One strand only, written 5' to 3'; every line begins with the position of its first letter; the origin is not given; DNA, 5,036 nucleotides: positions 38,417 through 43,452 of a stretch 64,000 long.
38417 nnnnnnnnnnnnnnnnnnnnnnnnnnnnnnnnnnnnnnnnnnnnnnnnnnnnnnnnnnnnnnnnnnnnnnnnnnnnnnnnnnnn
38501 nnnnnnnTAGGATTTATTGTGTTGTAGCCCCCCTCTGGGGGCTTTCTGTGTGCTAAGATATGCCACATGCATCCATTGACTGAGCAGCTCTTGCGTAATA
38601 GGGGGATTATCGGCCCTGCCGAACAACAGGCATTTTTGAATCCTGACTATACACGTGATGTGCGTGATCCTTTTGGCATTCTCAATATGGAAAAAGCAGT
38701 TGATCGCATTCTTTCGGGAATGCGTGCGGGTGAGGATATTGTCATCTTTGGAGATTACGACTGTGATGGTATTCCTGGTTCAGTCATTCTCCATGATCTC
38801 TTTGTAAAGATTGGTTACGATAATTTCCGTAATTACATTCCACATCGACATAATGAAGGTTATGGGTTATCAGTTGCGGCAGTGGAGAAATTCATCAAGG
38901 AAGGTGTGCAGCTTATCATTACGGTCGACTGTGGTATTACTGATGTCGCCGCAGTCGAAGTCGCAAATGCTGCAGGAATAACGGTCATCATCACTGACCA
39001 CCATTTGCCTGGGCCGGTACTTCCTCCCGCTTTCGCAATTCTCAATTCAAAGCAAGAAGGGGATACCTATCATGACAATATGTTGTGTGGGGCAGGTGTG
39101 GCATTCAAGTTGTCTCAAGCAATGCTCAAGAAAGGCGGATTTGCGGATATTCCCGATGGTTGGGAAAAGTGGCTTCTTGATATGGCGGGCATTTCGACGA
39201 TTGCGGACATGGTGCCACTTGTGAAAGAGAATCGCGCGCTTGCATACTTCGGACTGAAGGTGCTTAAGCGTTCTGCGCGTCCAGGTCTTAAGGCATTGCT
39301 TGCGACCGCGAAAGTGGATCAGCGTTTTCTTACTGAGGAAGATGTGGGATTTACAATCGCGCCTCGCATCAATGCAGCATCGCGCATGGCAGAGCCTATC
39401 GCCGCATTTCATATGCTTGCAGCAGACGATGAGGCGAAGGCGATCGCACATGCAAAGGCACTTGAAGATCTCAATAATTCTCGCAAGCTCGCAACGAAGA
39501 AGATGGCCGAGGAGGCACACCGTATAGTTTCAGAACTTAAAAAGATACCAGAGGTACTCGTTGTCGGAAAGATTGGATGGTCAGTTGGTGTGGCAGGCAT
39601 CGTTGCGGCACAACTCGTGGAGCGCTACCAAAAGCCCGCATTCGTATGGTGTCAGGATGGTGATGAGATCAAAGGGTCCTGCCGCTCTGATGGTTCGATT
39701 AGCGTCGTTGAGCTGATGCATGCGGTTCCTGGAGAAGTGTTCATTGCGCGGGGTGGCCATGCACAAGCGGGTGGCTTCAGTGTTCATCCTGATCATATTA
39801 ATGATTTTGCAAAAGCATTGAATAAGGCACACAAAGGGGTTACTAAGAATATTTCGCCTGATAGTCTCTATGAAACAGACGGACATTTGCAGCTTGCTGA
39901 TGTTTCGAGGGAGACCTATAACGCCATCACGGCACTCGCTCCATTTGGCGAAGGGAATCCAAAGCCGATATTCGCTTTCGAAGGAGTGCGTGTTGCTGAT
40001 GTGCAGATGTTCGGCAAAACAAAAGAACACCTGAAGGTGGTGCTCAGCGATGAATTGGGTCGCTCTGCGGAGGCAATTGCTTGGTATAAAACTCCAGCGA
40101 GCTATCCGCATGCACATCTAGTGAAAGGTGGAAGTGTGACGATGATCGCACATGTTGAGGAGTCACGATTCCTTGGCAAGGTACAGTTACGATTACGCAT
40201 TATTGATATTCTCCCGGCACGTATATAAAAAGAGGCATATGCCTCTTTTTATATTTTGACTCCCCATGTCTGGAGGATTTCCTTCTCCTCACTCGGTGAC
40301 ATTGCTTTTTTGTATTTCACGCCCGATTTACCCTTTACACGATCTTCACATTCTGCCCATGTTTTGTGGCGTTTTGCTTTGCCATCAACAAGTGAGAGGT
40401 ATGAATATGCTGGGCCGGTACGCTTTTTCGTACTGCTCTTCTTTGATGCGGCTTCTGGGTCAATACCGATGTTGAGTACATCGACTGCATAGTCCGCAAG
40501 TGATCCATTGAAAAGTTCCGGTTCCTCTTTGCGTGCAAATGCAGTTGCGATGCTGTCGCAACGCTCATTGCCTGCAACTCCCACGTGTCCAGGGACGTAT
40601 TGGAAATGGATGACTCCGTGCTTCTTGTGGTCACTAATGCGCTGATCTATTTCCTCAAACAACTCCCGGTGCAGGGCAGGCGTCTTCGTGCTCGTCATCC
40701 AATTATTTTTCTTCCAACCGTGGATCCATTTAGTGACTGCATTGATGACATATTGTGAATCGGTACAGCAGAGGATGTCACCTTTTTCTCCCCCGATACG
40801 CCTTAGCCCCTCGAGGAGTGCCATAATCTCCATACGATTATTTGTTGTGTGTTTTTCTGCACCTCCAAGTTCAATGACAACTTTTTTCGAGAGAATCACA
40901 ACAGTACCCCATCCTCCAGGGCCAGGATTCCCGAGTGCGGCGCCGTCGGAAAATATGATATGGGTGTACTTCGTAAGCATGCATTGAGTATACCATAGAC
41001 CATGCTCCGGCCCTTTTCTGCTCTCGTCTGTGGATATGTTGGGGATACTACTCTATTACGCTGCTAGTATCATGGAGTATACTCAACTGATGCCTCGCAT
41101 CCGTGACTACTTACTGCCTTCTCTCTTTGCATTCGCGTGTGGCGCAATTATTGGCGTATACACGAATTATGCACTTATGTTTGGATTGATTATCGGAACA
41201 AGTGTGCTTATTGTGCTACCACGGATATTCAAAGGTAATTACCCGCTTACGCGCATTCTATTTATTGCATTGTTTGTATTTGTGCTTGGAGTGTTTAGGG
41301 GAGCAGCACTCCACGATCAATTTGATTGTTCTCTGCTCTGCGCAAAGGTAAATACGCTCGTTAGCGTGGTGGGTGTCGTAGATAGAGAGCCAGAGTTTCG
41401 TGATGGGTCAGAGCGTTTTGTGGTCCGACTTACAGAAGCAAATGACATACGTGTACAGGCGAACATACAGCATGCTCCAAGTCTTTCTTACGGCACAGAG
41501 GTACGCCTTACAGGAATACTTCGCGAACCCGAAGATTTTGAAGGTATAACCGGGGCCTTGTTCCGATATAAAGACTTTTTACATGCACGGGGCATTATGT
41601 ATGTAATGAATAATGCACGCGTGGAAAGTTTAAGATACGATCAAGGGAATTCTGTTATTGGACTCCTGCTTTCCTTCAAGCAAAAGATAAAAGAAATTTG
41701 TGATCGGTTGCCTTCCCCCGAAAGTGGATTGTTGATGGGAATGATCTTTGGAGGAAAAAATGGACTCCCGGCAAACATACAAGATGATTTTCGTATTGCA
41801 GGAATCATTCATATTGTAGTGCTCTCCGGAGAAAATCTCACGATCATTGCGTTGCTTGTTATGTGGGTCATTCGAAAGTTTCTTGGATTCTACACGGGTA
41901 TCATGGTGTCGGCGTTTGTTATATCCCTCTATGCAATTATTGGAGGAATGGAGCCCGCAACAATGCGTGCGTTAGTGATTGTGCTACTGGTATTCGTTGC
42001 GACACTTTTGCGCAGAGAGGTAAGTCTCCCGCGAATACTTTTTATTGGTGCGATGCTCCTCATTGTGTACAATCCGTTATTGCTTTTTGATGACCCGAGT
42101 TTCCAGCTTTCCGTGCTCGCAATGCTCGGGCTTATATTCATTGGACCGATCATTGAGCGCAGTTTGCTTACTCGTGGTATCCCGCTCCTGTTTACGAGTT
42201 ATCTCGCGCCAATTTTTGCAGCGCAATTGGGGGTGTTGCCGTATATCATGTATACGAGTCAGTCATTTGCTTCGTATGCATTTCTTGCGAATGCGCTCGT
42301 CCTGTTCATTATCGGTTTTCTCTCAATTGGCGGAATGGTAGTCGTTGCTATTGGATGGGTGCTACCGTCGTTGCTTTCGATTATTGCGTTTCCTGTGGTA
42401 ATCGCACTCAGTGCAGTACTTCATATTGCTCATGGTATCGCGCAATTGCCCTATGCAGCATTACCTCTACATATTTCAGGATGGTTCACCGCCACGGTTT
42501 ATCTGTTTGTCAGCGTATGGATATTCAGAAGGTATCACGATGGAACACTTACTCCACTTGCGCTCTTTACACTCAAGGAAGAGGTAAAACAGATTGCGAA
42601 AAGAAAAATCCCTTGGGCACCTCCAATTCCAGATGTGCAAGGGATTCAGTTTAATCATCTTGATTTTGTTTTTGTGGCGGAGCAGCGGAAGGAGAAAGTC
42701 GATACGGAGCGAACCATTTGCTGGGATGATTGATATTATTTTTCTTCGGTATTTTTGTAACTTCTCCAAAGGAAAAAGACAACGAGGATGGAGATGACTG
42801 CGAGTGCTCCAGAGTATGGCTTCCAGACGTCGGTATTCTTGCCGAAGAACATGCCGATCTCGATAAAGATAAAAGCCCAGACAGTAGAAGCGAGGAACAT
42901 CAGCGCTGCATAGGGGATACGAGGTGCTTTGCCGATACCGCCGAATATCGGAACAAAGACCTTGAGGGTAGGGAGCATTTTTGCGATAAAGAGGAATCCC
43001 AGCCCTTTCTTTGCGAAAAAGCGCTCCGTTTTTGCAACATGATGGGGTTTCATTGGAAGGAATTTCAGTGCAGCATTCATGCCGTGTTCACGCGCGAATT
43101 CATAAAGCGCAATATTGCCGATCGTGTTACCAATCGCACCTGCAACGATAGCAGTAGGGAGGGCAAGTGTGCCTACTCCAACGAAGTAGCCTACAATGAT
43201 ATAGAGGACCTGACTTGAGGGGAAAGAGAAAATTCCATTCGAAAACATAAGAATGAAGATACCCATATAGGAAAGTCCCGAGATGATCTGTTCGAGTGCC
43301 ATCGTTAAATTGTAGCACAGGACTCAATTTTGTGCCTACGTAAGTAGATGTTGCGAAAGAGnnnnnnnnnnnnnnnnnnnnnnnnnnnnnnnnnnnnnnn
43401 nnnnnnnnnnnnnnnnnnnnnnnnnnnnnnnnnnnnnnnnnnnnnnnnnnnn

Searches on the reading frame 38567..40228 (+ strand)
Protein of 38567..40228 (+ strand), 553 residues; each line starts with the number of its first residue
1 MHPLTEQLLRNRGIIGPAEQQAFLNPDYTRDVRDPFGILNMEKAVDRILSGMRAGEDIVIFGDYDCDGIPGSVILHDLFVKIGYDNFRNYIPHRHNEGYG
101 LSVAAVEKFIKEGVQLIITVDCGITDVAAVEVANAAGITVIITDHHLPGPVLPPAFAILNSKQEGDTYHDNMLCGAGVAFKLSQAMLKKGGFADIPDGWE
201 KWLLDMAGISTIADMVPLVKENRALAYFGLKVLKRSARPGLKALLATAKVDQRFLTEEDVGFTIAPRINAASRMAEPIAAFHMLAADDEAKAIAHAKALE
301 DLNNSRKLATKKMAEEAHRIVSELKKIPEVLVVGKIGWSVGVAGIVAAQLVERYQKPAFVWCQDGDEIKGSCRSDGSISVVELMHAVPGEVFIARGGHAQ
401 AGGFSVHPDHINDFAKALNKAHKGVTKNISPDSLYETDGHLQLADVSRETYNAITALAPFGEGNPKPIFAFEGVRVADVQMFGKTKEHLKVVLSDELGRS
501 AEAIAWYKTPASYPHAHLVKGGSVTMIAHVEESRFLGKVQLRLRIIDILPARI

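Call 25: search_protein_families(library=pfam, proteins=[window:38567-40228:+], max_evalue=0.001)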
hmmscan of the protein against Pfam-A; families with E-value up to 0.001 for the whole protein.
window:38567-40228:+ (553 aa): 3 families
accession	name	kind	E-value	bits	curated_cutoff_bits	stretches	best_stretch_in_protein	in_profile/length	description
PF17768.7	RecJ_OB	-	3.6e-22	78.9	27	1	437-547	1-107/107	RecJ OB domain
PF01368.27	DHH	-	2.7e-21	76.6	28.1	1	58-186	2-105/125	DHH family, N-terminal domain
PF02272.25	DHHA1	-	5e-12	46.6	25.9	1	331-421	5-99/102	DHHA1 domain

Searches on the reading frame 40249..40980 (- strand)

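Call 25: search_protein_families(library=pfam, proteins=[window:40249-40980:-], max_evalue=0.001)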
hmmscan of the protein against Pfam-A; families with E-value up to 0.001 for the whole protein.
window:40249-40980:- (243 aa): 1 family
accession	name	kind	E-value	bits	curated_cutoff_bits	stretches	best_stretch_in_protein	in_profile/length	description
PF00075.30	RNase_H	-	2.4e-35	122.2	25.8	1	7-147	4-138/141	RNase H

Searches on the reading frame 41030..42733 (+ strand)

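Call 25: search_protein_families(library=pfam, proteins=[window:41030-42733:+], max_evalue=0.001)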
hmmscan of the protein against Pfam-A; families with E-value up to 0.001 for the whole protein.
window:41030-42733:+ (567 aa): 2 families
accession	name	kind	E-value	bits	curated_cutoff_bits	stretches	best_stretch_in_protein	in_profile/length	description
PF03772.21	Competence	-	2.4e-39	135.8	23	1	238-499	1-265/270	Competence protein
PF13567.11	DUF4131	-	1.1e-11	45.2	31.6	1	49-193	9-157/165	Domain of unknown function (DUF4131)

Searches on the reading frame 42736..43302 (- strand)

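Call 25: search_protein_families(library=pfam, proteins=[window:42736-43302:-], max_evalue=0.001)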
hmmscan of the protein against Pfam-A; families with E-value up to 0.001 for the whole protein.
window:42736-43302:- (188 aa): 1 family
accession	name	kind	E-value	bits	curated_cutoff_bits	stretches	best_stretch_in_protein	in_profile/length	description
PF09335.16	VTT_dom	-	1.3e-10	42.2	33.9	1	28-151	2-122/123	VTT domain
